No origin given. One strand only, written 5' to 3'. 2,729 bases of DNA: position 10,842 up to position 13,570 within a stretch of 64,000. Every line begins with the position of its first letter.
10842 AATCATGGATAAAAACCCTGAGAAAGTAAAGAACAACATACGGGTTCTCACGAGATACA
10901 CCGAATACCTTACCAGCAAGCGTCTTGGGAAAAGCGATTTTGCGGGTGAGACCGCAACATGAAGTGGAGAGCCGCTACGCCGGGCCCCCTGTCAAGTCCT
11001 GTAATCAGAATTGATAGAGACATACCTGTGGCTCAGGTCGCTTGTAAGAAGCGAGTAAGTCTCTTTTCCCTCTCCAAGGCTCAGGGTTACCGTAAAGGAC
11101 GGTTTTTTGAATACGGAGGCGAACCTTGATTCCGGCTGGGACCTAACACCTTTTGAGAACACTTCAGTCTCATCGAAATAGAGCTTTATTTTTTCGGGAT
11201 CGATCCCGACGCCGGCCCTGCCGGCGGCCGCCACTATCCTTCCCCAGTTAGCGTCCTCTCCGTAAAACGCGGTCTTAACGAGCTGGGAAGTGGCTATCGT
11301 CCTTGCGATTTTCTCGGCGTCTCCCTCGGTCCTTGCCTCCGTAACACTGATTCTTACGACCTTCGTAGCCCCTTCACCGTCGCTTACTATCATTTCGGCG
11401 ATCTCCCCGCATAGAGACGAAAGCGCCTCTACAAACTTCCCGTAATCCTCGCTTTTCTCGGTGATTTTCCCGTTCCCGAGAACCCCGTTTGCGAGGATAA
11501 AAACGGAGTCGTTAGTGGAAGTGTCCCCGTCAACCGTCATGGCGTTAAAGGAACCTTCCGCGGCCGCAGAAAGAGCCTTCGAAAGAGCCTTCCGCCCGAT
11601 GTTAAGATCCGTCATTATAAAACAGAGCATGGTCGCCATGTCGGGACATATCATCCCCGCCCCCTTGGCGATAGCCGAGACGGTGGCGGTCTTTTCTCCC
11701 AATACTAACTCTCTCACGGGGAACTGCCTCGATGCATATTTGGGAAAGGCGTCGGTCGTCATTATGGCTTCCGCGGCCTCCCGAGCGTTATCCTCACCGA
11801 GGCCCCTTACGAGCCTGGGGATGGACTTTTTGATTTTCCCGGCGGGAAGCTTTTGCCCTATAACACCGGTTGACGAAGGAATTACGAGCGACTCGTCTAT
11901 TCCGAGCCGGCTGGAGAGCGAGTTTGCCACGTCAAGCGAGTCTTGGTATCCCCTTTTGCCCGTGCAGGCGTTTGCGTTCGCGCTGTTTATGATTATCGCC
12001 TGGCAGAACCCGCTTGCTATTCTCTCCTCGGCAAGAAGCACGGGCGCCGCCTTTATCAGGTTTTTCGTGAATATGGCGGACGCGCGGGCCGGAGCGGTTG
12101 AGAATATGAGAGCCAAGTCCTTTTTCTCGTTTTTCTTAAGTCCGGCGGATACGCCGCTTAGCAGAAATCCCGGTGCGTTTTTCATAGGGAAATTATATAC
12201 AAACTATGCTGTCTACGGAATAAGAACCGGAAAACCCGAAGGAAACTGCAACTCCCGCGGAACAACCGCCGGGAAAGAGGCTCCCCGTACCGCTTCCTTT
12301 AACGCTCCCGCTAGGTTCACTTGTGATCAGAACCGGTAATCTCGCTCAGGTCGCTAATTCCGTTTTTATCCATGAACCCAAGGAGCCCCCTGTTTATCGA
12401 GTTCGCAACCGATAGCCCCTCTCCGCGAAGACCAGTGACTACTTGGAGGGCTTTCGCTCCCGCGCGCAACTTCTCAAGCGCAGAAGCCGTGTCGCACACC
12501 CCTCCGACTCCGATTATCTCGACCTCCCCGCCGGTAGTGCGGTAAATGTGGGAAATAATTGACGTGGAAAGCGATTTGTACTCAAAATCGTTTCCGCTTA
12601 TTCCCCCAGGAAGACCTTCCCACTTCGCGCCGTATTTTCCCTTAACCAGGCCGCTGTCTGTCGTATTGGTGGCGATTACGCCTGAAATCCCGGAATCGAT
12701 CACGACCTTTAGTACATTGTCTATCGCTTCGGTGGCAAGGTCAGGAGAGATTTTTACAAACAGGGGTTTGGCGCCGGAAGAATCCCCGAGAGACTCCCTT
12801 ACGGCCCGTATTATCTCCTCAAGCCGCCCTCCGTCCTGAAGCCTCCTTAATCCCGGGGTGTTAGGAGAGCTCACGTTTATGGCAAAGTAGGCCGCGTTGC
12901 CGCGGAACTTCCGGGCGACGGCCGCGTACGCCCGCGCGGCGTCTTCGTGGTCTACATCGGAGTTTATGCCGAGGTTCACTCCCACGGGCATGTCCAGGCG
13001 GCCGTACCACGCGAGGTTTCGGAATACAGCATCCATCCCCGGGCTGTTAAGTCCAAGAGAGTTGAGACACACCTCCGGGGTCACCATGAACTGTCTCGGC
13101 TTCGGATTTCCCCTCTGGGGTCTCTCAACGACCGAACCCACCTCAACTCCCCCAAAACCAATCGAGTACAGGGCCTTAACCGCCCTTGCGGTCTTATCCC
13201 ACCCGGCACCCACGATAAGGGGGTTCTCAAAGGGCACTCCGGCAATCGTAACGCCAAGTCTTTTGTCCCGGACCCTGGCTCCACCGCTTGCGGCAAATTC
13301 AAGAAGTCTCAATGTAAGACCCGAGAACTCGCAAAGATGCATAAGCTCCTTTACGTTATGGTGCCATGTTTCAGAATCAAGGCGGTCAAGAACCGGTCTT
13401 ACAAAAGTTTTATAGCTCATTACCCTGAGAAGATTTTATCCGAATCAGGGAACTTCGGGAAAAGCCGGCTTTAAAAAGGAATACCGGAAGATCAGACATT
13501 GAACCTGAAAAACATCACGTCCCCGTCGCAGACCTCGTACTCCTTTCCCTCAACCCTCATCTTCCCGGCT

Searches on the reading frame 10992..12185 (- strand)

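Call 47: search_protein_families(library=pfam, proteins=[window:10992-12185:-], max_evalue=1e-8)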
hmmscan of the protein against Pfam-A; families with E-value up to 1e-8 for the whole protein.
window:10992-12185:- (397 aa): 1 family
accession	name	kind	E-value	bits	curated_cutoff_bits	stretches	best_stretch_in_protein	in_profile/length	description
PF01960.23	ArgJ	-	1.9e-140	468.3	32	1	10-397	3-377/377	ArgJ family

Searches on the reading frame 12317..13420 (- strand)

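Call 47: search_protein_families(library=pfam, proteins=[window:12317-13420:-], max_evalue=1e-8)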
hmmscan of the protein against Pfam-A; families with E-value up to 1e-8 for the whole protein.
window:12317-13420:- (367 aa): 1 family
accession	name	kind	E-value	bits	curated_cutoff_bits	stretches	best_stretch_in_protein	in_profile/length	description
PF01180.27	DHO_dh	-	4.9e-64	216.7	27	1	55-349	2-290/291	Dihydroorotate dehydrogenase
